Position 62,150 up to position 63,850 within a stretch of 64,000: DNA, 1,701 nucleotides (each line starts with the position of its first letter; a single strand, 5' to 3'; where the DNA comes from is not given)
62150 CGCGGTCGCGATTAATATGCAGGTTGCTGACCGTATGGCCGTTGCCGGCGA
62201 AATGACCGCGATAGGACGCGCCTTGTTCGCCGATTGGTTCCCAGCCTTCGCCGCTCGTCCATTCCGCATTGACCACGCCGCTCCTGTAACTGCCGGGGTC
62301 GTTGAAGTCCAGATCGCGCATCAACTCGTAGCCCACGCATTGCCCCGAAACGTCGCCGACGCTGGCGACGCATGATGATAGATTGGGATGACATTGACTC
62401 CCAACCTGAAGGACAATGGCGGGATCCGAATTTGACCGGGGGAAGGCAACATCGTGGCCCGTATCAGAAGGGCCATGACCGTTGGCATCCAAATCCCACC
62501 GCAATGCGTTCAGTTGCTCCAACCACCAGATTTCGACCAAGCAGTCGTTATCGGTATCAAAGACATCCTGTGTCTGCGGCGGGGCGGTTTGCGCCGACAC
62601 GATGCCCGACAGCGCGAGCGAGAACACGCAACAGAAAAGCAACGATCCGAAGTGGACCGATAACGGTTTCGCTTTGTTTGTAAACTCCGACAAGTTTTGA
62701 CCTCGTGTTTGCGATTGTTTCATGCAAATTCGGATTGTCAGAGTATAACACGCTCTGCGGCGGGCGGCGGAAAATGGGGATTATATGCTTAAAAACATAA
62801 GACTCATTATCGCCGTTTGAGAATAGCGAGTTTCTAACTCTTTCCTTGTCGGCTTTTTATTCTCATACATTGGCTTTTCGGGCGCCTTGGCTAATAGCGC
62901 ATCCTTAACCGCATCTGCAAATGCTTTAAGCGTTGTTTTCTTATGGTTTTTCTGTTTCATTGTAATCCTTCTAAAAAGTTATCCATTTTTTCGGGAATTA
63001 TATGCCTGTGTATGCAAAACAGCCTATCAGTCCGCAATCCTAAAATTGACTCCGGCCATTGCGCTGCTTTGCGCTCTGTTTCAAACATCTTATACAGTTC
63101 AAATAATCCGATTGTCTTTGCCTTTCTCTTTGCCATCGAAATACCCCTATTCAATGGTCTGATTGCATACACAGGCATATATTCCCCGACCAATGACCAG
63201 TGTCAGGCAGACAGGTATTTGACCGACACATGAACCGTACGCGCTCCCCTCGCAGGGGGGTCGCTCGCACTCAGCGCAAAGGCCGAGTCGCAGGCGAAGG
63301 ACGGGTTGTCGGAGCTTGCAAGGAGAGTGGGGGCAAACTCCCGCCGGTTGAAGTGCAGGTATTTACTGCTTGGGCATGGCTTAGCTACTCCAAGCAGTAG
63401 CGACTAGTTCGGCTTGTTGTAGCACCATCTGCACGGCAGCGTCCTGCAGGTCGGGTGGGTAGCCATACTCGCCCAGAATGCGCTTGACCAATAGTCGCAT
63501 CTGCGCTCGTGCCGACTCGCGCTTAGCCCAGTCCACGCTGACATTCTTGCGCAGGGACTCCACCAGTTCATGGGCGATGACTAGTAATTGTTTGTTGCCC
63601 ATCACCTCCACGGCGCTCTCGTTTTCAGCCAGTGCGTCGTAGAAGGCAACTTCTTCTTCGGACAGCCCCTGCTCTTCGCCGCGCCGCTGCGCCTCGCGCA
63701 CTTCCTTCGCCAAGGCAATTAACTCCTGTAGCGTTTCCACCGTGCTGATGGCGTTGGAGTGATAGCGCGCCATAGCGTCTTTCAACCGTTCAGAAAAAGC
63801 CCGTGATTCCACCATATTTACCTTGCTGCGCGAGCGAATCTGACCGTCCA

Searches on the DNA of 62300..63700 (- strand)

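Call 18: search_rna_families(source=window, start=62300, end=63700, threshold=evalue, max_evalue=1)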
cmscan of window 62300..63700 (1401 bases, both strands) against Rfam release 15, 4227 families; matches with E-value up to 1: 0.
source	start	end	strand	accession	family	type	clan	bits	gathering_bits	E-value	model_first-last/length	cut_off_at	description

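Call 33: search_dna_similar(query=window:62750-63250:-, collection=plasmids, mode=distant, max_evalue=0.01)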
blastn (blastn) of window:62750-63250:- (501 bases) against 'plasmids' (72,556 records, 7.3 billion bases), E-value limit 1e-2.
No match.

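Call 34: search_dna_similar(query=window:62750-63250:-, collection=phages, mode=distant, max_evalue=0.01)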
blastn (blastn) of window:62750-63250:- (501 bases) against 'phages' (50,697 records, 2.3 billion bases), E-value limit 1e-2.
No match.

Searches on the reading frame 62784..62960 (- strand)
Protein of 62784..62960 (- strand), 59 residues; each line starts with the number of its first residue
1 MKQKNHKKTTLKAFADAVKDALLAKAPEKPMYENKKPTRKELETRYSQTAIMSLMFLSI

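Call 5: search_protein_families(library=pfam, proteins=[window:62784-62960:-], max_evalue=10)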
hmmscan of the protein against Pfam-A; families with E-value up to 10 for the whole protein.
window:62784-62960:- (59 aa): 1 family
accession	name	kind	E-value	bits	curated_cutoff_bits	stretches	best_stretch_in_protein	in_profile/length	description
PF12005.13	DUF3499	-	0.2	12.7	25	1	3-41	67-104/119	Protein of unknown function (DUF3499)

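Call 10: find_homologous_proteins(query=window:62784-62960:-, max_evalue=10)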
Query window:62784-62960:- (59 aa): 1 proteins with E <= 10 among 1 candidates.
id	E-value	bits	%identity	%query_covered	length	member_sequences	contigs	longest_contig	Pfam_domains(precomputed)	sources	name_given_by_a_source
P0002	1.2e-29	117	100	100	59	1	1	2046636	-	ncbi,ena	-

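Call 12: find_encoding_contigs(protein=P0002, flank=10000)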
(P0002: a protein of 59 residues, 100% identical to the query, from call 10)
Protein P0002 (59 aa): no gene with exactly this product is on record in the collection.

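Call 37: search_protein_families(library=padloc, proteins=[window:62784-62960:-], max_evalue=10)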
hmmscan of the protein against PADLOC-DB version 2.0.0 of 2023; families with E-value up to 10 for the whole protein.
window:62784-62960:- (59 aa): 0 families

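Call 38: search_protein_families(library=ncbifam, proteins=[window:62784-62960:-], max_evalue=10)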
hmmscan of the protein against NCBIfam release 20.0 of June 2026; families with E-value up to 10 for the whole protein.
window:62784-62960:- (59 aa): 0 families

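Call 39: search_protein_families(library=phrogs, proteins=[window:62784-62960:-], max_evalue=10)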
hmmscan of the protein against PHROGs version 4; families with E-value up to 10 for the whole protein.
window:62784-62960:- (59 aa): 0 families

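Call 45: search_dna_similar(query=window:62784-62960:-, collection=plasmids, mode=protein, max_evalue=1)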
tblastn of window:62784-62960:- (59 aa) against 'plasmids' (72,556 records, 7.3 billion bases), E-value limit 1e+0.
No match.

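Call 53: search_solved_structures(query=window:62784-62960:-, max_evalue=10)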
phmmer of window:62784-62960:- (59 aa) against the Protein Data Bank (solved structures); distinct sequences matched with E-value up to 10: 8.
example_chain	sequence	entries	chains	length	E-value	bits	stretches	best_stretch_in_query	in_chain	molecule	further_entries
8opg_Aa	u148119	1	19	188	0.43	14.5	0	25-50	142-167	Genome polyprotein (Fragment)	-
8opf_Aa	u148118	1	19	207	0.55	14.2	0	25-50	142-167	Genome polyprotein (Fragment)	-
8opj_Aa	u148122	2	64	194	0.56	14.1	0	25-50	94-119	Genome polyprotein (Fragment) | Genome polyprotein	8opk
8oph_Aa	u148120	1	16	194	0.59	14.1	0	25-50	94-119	Genome polyprotein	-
8opd_Aa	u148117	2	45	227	0.68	13.9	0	25-50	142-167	Genome polyprotein (Fragment)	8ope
6hxx_AA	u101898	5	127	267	1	13.3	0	25-50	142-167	Coat protein | Polyprotein | Genome polyprotein (Fragment)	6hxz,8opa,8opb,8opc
8opl_Aa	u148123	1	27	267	1.1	13.2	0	26-50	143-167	Genome polyprotein (Fragment)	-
6t34_A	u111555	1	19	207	1.6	12.8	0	25-50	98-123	Coat protein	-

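Call 54: predict_structure(protein=window:62784-62960:-)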
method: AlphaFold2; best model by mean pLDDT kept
length: 59 residues; sequences in the alignment: 1
mean_pLDDT: 73.4   pTM: 0.27
mean pLDDT of the five models: 73.4, 71.7, 71.5, 68.6, 66.2
residues with pLDDT >= 90: 1; 70-90: 36; 50-70: 22; < 50: 0
segments of 3 or more residues with pLDDT < 50: none
pLDDT, mean of each block of 10 residues (from residue 1): 60 85 67 67 79 84
secondary structure, 60 per line:
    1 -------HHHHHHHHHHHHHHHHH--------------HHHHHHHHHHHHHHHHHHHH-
elements in order: H8-24 H39-58

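Call 59: find_related_loci(query=window:62784-62960:-, collection=viral_contigs)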
Query window:62784-62960:- (59 aa) in viral_contigs; peptide patterns used: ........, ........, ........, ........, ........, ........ (x = any residue, [..] = any of these).
99 stretches matched a pattern, but none encodes a relative of the query by tblastn (E <= 1e-3).

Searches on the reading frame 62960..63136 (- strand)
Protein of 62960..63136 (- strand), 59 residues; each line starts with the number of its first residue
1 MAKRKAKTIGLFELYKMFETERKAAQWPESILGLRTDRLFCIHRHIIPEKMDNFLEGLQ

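Call 5: search_protein_families(library=pfam, proteins=[window:62960-63136:-], max_evalue=10)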
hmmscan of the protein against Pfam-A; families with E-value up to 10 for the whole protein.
window:62960-63136:- (59 aa): 2 families
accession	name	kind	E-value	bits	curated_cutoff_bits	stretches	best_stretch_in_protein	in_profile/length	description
PF08725.16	Integrin_b_cyt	-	0.11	12.7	23.4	1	15-29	12-26/44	Integrin beta cytoplasmic domain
PF15768.10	CC190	-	0.24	11.8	27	1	13-39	2-28/270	Coiled-coil domain-containing protein 190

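Call 7: find_homologous_proteins(query=window:62960-63136:-, max_evalue=10)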
Query window:62960-63136:- (59 aa): 1 proteins with E <= 10 among 2 candidates.
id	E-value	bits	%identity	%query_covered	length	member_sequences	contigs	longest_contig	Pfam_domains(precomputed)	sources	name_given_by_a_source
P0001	5.2e-22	94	83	98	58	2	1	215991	-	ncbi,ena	-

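Call 9: find_encoding_contigs(protein=P0001, flank=10000)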
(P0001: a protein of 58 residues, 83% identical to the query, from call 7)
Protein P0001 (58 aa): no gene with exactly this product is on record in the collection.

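Call 13: list_cluster_members(proteins=[P0001, P0002, window:62960-63136:-])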
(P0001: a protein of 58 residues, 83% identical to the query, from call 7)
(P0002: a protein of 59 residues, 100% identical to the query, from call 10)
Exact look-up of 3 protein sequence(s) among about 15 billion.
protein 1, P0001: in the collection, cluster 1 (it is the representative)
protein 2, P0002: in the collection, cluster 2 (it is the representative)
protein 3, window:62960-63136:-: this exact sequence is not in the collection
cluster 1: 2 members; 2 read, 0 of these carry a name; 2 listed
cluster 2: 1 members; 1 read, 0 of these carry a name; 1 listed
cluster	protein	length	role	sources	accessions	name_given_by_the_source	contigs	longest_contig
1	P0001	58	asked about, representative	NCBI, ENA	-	-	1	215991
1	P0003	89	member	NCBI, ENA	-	-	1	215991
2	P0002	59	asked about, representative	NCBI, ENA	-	-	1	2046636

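Call 23: find_encoding_contigs(protein=P0003, flank=10000)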
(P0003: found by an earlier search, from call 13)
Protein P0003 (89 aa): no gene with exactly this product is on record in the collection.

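Call 30: find_related_loci(query=A1, collection=metagenome_contigs, flank=5000)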
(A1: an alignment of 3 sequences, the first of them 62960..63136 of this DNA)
Query A1 (59 aa) in metagenome_contigs; peptide patterns used: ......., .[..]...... (x = any residue, [..] = any of these).
520 stretches matched a pattern, but none encodes a relative of the query by tblastn (E <= 1e-3).

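Call 37: search_protein_families(library=padloc, proteins=[window:62960-63136:-], max_evalue=10)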
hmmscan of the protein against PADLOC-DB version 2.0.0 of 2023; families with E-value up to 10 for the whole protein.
window:62960-63136:- (59 aa): 0 families

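Call 38: search_protein_families(library=ncbifam, proteins=[window:62960-63136:-], max_evalue=10)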
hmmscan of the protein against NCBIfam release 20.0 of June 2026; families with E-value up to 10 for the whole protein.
window:62960-63136:- (59 aa): 0 families

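Call 39: search_protein_families(library=phrogs, proteins=[window:62960-63136:-], max_evalue=10)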
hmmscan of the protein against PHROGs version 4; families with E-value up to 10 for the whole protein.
window:62960-63136:- (59 aa): 0 families

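Call 46: search_dna_similar(query=window:62960-63136:-, collection=plasmids, mode=protein, max_evalue=1)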
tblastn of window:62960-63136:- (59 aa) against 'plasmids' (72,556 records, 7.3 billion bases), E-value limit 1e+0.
No match.

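Call 52: search_solved_structures(query=window:62960-63136:-, max_evalue=10)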
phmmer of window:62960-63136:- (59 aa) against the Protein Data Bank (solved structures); distinct sequences matched with E-value up to 10: 1.
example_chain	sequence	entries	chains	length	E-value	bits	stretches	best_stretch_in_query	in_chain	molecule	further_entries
2hfi_A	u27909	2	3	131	1.2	13.1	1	11-56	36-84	Hypothetical protein yppE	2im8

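Call 55: predict_structure(alignment_id=A1)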
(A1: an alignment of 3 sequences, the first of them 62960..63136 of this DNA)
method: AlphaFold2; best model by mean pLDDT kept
length: 59 residues; sequences in the alignment: 3
mean_pLDDT: 53.8   pTM: 0.29
mean pLDDT of the five models: 53.8, 53.4, 51.4, 50.1, 48.5
residues with pLDDT >= 90: 0; 70-90: 0; 50-70: 45; < 50: 14
segments of 3 or more residues with pLDDT < 50: 1-5
pLDDT, mean of each block of 10 residues (from residue 1): 52 64 53 51 51 52
secondary structure, 60 per line:
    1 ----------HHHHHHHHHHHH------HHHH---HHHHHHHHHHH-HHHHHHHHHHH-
elements in order: H11-22 H29-32 H36-46 H48-58

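Call 58: find_related_loci(query=A1, collection=viral_contigs)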
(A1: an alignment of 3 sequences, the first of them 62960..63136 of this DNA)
Query A1 (59 aa) in viral_contigs; peptide patterns used: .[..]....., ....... (x = any residue, [..] = any of these).
330 stretches matched a pattern, but none encodes a relative of the query by tblastn (E <= 1e-3).

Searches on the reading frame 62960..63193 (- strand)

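Call 5: search_protein_families(library=pfam, proteins=[window:62960-63193:-], max_evalue=10)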
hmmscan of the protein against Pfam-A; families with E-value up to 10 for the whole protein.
window:62960-63193:- (78 aa): 1 family
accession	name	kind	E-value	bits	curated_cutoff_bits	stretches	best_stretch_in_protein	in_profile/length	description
PF08725.16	Integrin_b_cyt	-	0.17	12.1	23.4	1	34-48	12-26/44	Integrin beta cytoplasmic domain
